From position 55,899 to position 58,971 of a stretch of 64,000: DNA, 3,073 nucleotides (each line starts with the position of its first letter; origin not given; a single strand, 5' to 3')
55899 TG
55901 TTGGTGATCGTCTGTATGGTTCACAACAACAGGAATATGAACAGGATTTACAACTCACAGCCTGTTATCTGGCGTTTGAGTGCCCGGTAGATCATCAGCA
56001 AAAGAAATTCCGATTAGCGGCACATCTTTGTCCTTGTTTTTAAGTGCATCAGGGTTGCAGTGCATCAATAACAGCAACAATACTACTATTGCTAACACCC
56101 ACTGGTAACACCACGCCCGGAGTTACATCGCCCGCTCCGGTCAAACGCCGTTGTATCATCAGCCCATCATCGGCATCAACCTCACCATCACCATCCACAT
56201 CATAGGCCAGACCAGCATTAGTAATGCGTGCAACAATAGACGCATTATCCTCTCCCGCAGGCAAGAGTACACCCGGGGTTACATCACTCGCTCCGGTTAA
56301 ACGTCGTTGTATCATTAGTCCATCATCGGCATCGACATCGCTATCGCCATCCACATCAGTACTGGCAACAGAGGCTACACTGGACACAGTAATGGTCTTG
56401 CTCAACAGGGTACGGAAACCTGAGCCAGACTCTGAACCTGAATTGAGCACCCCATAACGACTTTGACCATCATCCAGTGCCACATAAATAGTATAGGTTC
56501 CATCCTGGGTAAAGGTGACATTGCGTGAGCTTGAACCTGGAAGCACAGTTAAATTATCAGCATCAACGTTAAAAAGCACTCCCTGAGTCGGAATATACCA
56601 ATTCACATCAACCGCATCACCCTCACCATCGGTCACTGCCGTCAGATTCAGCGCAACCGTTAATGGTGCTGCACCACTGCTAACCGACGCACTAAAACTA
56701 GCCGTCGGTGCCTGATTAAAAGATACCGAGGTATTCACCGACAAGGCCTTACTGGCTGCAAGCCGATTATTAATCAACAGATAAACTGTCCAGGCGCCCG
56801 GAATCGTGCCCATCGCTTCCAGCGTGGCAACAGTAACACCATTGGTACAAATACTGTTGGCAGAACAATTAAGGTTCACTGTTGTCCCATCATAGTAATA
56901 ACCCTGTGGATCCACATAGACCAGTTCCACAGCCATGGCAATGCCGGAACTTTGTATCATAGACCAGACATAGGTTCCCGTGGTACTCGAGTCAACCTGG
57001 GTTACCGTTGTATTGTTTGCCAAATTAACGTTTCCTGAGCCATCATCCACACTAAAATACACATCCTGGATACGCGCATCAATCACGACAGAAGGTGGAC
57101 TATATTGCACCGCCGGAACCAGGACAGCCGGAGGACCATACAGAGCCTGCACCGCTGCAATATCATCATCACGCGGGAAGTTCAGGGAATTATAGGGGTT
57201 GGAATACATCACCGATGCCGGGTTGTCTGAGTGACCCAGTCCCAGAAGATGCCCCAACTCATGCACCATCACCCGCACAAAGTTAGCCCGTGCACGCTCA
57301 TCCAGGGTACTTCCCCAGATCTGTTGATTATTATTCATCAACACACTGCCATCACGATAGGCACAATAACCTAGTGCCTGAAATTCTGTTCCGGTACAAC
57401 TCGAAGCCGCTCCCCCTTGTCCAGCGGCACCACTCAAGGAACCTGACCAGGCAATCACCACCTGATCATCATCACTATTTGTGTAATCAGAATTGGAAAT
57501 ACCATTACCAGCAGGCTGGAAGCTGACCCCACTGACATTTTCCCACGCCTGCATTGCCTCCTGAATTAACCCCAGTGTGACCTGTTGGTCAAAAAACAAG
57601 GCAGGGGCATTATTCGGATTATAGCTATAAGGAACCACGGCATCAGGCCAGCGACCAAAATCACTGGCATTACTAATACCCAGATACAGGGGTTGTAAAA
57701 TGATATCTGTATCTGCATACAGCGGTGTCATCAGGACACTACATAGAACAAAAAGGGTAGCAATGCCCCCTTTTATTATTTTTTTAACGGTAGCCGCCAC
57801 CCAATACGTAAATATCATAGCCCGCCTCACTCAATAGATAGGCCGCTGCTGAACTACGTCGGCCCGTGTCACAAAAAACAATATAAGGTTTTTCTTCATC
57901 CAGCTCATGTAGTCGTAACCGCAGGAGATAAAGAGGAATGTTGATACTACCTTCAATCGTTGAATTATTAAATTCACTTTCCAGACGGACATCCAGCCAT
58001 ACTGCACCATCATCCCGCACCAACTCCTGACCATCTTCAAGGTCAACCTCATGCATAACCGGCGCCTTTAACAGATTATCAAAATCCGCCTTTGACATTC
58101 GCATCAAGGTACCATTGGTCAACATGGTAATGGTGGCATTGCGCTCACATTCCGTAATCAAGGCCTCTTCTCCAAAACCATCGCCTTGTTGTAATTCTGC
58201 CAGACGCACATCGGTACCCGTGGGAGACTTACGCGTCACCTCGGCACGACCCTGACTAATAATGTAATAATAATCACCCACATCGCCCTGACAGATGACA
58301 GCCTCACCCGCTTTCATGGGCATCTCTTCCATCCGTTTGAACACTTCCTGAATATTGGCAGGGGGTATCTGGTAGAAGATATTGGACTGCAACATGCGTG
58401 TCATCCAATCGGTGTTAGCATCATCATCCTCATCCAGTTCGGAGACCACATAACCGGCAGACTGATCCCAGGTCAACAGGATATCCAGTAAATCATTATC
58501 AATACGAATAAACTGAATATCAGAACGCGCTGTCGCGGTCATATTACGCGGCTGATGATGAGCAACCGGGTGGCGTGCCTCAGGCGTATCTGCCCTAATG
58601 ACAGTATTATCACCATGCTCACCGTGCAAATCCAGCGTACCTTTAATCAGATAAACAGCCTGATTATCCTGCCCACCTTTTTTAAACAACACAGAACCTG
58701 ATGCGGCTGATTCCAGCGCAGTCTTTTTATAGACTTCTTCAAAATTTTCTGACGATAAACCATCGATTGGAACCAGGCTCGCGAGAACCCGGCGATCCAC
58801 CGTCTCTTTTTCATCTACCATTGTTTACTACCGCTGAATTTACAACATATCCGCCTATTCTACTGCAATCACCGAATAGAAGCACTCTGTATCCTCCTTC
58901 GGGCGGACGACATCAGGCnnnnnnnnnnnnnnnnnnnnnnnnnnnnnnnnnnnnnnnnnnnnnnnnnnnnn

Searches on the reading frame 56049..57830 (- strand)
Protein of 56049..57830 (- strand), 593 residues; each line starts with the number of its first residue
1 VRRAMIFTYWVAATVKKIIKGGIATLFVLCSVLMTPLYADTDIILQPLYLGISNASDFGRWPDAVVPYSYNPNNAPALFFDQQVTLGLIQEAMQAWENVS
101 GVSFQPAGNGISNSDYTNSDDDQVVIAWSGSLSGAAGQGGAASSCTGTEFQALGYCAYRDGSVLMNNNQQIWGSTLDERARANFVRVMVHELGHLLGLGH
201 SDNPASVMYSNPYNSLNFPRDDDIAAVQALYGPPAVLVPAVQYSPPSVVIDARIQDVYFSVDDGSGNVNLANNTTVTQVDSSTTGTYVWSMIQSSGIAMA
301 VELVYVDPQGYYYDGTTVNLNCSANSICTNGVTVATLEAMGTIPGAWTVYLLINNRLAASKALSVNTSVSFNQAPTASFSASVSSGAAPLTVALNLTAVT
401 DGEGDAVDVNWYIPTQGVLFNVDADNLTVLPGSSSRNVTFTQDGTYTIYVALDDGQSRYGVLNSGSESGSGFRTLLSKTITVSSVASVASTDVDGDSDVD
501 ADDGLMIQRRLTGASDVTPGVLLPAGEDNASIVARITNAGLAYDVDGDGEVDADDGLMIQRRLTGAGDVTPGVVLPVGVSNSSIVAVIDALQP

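Call 56: search_protein_families(library=pfam, proteins=[window:56049-57830:-], max_evalue=0.00001)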
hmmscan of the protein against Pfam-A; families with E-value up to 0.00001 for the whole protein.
window:56049-57830:- (593 aa): 2 families
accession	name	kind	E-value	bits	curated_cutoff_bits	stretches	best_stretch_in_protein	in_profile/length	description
PF00413.30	Peptidase_M10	-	3.1e-15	56.8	24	1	77-232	17-159/159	Matrixin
PF00404.24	Dockerin_1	-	4.4e-06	27.2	22.9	1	491-563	2-56/57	Dockerin type I domain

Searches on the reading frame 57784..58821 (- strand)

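Call 56: search_protein_families(library=pfam, proteins=[window:57784-58821:-], max_evalue=0.00001)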
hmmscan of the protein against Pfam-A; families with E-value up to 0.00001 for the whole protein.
window:57784-58821:- (345 aa): 2 families
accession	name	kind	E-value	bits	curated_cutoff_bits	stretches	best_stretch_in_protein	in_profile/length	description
PF00027.35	cNMP_binding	-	5.9e-26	90.7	27.5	1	169-252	4-87/89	Cyclic nucleotide-binding domain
PF00581.25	Rhodanese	-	1e-15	58.4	22.2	1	265-344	6-96/102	Rhodanese-like domain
